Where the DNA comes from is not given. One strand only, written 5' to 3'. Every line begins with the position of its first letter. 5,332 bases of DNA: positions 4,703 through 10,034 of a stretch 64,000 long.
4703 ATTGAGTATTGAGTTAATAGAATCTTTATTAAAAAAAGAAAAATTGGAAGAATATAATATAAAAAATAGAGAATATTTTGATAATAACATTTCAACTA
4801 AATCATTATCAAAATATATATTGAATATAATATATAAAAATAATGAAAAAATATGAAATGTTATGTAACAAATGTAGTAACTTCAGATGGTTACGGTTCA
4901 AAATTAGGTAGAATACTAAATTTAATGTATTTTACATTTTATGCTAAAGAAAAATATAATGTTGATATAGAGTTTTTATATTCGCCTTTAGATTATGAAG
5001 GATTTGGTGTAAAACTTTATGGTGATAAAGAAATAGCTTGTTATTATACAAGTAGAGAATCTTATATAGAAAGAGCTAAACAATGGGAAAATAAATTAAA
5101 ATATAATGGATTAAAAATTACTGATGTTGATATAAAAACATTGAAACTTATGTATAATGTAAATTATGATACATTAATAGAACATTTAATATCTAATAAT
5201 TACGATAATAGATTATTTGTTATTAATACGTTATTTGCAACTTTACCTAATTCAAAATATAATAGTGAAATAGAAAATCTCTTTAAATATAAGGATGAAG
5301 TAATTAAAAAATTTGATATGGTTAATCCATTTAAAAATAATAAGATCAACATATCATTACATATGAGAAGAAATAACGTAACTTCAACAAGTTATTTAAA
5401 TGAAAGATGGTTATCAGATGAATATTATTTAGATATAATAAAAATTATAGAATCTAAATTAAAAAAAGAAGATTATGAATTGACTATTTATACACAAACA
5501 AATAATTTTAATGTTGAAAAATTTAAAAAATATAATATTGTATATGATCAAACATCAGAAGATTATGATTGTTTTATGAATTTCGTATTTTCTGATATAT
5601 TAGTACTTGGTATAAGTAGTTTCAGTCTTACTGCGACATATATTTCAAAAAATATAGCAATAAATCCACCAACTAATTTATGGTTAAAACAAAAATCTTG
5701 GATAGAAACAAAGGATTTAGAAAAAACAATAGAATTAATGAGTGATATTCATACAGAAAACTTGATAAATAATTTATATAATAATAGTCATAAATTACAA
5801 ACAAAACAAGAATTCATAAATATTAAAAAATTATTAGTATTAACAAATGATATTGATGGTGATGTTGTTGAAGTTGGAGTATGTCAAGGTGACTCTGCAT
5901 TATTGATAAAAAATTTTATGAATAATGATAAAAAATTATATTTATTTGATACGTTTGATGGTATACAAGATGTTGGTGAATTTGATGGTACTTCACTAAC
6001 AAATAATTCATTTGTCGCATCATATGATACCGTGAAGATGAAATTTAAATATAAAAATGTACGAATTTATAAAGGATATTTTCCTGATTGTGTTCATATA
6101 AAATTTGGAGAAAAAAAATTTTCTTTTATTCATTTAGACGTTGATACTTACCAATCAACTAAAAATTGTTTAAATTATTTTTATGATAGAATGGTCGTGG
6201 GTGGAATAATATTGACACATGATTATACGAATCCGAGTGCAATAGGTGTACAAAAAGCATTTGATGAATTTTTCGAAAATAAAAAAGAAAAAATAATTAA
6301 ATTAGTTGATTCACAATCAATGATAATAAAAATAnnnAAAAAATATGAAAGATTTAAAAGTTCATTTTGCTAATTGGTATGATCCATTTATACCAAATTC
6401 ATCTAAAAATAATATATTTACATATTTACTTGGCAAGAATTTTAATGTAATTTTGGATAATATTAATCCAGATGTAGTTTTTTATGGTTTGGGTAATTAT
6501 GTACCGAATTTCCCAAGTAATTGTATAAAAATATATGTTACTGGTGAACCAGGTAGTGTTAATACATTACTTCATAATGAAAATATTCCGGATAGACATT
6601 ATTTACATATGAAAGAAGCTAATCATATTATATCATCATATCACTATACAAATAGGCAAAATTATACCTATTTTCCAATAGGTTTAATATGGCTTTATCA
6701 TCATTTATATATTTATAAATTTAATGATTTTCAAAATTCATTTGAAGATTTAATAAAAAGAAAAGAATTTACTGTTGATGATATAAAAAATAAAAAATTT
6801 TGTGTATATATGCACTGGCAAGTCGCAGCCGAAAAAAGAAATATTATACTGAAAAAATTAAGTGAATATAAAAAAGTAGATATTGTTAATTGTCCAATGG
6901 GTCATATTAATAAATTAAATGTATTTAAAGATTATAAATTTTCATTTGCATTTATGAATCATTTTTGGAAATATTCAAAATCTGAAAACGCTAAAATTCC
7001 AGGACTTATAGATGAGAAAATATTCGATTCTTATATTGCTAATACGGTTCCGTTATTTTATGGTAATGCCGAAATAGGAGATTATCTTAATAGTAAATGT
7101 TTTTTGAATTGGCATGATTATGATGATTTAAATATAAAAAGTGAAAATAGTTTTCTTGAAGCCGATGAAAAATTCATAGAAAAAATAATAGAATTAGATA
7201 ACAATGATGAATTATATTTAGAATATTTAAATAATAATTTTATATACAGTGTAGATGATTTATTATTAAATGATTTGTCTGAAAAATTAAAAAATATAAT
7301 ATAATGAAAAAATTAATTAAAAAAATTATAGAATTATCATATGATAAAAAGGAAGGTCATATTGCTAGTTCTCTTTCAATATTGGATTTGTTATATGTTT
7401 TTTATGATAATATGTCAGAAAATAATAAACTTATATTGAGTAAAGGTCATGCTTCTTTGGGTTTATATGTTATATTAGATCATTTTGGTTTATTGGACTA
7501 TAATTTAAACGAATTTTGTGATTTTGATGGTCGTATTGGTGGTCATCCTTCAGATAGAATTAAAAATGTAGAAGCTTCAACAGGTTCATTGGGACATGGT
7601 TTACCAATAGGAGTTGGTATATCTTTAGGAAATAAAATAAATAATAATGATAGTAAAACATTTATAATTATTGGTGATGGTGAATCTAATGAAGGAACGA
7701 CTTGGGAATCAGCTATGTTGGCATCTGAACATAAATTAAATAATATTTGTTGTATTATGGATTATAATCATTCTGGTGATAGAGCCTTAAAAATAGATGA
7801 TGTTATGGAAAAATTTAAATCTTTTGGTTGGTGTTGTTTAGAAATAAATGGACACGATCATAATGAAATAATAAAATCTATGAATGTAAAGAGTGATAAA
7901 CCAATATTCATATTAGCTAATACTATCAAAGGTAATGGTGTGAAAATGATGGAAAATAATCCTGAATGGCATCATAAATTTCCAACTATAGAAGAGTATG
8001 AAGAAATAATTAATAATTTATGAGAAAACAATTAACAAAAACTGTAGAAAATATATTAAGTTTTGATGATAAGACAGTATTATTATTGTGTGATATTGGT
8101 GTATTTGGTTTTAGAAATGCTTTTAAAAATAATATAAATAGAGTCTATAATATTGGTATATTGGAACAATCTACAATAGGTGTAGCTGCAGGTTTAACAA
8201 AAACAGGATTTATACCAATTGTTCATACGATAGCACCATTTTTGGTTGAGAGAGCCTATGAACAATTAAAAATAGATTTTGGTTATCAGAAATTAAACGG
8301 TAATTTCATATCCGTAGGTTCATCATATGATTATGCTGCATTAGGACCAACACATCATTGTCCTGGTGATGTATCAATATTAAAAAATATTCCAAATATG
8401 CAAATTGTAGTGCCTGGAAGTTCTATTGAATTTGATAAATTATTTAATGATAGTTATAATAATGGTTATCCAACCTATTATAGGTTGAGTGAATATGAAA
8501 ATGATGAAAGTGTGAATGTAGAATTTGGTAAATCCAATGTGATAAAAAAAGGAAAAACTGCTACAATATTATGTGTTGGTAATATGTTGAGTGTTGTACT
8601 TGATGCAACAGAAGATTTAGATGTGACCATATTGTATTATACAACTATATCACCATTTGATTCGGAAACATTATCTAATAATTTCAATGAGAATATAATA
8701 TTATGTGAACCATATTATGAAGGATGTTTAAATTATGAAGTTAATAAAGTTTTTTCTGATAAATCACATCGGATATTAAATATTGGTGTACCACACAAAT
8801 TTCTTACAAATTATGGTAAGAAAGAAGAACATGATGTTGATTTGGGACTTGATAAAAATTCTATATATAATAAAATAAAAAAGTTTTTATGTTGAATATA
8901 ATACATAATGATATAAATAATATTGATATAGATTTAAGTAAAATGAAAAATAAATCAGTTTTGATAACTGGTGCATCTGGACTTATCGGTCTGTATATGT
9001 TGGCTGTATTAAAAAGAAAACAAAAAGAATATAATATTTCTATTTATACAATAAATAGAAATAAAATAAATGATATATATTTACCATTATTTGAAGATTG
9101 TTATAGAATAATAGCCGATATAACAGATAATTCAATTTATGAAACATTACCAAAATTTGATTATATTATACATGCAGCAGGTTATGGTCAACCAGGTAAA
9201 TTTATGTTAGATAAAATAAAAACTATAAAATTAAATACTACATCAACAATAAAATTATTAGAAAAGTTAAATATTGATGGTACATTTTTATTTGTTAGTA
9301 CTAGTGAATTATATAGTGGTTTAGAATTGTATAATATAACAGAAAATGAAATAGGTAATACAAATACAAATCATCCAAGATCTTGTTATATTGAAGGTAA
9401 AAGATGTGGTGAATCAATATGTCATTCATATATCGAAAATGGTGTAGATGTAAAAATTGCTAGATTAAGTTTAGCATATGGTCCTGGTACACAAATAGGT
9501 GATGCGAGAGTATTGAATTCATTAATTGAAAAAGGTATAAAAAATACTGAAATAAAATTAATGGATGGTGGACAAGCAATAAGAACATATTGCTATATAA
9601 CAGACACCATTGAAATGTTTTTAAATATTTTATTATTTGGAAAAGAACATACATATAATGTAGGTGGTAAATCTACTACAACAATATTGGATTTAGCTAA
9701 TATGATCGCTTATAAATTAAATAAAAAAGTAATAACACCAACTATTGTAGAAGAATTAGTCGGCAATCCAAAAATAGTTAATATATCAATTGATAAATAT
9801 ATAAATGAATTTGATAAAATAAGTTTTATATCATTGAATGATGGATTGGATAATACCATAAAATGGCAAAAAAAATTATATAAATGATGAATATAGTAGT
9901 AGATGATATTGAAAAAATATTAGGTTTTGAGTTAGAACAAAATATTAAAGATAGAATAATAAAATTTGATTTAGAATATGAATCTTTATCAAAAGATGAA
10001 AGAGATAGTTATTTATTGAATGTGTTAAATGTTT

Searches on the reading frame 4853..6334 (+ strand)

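Call 36: search_protein_families(library=pfam, proteins=[window:4853-6334:+], max_evalue=0.001)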
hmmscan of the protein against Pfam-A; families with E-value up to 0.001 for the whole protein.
window:4853-6334:+ (494 aa): 2 families
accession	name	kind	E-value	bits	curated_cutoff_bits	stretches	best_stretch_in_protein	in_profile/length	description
PF05711.17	TylF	-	2.1e-19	70.2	23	1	329-478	86-247/264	Macrocin-O-methyltransferase (TylF)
PF13578.12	Methyltransf_24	-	9e-10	39.8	26.3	1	339-458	1-105/105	Methyltransferase domain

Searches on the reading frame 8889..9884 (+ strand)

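Call 36: search_protein_families(library=pfam, proteins=[window:8889-9884:+], max_evalue=0.001)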
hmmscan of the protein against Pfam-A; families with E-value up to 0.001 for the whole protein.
window:8889-9884:+ (332 aa): 6 families
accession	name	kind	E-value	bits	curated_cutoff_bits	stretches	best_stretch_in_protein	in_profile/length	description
PF01370.27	Epimerase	-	1.5e-34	119.9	20.9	1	24-259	1-240/240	NAD dependent epimerase/dehydratase family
PF16363.11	GDP_Man_Dehyd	-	3e-21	76.7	27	1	25-292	1-281/332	GDP-mannose 4,6 dehydratase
PF04321.23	RmlD_sub_bind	-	5.9e-09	35.8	27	1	23-284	2-240/287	RmlD substrate binding domain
PF07993.18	NAD_binding_4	-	2.4e-07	30.6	20.1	1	81-198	80-209/258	Male sterility protein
PF02719.21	Polysacc_synt_2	-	7.9e-05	22.4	20.2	1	24-127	1-115/293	Polysaccharide biosynthesis protein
PF01073.25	3Beta_HSD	-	0.00022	20.8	22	1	25-179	1-158/280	3-beta hydroxysteroid dehydrogenase/isomerase family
